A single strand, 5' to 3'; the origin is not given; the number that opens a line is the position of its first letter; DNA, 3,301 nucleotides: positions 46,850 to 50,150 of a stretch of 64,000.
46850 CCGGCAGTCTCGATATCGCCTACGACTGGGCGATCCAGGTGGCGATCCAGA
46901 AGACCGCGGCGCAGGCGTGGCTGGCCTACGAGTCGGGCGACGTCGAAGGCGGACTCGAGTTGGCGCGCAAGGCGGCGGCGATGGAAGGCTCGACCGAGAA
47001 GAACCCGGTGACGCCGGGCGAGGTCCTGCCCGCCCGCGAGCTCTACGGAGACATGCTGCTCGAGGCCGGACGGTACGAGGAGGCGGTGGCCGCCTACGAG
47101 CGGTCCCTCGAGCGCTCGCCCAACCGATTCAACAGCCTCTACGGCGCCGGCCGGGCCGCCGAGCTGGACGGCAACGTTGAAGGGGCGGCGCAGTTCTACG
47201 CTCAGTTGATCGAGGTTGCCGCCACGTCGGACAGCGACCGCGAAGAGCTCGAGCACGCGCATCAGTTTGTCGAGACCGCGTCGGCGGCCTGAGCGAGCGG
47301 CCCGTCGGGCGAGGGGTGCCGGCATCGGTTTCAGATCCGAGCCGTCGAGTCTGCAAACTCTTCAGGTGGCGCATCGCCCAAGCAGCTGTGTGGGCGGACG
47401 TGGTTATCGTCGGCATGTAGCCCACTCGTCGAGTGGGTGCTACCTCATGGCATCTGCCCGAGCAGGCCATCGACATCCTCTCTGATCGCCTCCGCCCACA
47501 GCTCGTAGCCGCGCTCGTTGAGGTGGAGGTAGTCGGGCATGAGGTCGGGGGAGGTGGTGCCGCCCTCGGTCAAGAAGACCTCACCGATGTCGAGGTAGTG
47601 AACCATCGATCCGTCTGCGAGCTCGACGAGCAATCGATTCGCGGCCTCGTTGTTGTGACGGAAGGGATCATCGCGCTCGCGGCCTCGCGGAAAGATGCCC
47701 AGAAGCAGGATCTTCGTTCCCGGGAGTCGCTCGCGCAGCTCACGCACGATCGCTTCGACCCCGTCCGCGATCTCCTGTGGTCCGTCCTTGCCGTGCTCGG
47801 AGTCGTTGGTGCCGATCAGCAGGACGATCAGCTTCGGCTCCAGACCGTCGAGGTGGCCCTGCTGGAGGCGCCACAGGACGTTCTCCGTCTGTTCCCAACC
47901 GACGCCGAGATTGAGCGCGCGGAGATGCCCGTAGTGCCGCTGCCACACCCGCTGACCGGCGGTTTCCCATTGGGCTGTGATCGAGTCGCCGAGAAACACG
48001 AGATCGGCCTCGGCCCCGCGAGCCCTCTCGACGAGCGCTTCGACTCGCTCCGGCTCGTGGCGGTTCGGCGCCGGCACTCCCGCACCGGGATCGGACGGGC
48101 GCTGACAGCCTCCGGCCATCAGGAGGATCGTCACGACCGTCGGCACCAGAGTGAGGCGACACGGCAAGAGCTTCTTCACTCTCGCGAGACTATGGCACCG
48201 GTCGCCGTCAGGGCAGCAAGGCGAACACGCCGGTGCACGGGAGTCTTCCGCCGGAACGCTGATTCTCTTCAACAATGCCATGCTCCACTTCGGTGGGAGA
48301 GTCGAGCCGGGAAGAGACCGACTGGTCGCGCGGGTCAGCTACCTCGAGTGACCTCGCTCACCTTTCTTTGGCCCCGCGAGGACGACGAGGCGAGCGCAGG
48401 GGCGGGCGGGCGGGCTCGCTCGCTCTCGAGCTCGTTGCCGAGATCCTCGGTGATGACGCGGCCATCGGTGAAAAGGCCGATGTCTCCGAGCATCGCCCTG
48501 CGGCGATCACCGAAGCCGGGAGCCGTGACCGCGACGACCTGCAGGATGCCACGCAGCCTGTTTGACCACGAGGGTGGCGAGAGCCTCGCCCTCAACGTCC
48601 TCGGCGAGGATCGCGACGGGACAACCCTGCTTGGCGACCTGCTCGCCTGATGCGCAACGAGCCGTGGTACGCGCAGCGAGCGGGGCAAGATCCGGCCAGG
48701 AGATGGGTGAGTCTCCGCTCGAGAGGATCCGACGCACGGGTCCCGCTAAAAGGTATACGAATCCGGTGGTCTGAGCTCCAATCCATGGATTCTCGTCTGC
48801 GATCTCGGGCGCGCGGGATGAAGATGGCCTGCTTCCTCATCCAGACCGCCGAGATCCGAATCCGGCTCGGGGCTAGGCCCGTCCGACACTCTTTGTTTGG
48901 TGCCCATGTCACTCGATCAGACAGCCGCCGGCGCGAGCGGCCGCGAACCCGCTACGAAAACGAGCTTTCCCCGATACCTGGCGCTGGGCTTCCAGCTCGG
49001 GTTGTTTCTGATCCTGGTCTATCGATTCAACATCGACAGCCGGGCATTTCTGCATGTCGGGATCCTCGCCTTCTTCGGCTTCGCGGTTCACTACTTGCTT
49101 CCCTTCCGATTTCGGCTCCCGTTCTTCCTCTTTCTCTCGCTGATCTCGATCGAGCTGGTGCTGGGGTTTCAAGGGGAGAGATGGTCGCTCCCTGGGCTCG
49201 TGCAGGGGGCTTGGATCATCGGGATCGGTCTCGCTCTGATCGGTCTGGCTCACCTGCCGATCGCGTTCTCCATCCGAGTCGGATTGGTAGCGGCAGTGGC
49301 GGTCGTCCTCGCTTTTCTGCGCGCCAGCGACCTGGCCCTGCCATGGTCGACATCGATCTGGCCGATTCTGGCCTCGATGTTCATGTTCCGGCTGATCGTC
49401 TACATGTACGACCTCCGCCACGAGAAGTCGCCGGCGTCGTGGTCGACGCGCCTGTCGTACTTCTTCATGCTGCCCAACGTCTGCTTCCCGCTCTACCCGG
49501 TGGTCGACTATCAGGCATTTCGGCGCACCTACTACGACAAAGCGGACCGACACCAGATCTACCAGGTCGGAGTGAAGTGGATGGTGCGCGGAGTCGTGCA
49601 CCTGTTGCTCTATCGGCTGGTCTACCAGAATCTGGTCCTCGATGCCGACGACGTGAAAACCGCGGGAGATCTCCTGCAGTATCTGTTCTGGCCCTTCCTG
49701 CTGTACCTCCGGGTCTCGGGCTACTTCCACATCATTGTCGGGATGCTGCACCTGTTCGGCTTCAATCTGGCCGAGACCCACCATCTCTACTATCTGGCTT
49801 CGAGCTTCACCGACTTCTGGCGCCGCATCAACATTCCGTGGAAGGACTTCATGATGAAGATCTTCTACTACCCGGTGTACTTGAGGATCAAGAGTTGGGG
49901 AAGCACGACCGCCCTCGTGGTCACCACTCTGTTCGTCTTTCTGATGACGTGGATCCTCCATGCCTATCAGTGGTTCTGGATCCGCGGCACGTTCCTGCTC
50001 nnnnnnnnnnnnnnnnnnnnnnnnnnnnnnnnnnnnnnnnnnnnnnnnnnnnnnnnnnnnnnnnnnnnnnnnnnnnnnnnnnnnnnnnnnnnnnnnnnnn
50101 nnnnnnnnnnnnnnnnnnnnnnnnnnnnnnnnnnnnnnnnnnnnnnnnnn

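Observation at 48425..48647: Orphan groEL apical-domain fragment in the intergenic region upstream of the MBOAT gene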

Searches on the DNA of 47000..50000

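Call 18: search_rna_families(source=window, start=47000, end=50000, threshold=evalue, max_evalue=1)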
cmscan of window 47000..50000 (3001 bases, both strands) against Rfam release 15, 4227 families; matches with E-value up to 1: 1.
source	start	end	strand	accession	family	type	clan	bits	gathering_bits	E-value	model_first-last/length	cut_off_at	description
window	49600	49749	-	RF01500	Afu_198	Gene; snRNA; snoRNA; CD-box;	-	19.9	40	0.85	1-149/149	no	A. fumigatus snoRNA Afu_198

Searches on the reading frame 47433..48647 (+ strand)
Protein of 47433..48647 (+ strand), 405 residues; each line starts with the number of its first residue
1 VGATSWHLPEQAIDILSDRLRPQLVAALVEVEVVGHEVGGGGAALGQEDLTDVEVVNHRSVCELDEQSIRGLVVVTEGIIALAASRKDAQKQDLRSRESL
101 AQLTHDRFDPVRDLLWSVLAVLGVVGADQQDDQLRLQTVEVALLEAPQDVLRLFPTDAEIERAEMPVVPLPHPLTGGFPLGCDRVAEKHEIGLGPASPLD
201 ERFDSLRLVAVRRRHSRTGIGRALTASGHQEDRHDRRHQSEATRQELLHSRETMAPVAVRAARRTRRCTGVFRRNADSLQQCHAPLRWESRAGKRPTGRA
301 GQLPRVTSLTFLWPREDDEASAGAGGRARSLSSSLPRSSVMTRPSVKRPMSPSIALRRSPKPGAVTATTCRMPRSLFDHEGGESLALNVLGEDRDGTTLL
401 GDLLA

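Call 62: list_cluster_members(proteins=[window:48338-48595:-, window:48338-48493:-, window:47448-48077:-, window:47448-47999:-, window:47448-47948:-, window:47448-48179:-, window:47433-48647:+, window:48650-50116:+, window:48592-48909:-, window:48358-48549:-])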
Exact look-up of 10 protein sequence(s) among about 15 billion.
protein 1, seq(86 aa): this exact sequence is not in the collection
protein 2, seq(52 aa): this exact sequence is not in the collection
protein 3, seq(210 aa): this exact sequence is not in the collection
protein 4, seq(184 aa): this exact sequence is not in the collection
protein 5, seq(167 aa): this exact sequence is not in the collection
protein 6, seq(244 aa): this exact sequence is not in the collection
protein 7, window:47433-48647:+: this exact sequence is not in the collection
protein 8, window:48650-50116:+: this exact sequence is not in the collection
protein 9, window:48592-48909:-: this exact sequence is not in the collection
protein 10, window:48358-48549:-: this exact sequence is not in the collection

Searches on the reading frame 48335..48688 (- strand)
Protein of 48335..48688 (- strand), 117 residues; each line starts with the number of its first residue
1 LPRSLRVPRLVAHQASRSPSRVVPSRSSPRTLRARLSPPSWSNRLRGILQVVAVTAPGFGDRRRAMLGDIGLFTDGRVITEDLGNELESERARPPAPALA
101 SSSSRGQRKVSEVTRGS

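Call 4: search_protein_families(library=pfam, proteins=[window:48335-48688:-], max_evalue=1)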
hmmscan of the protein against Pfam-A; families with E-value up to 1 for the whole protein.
window:48335-48688:- (117 aa): 0 families

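Call 13: find_encoding_contigs(protein=window:48335-48688:-, flank=10000, max_places=10)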
Protein window:48335-48688:- (117 aa): no gene with exactly this product is on record in the collection.
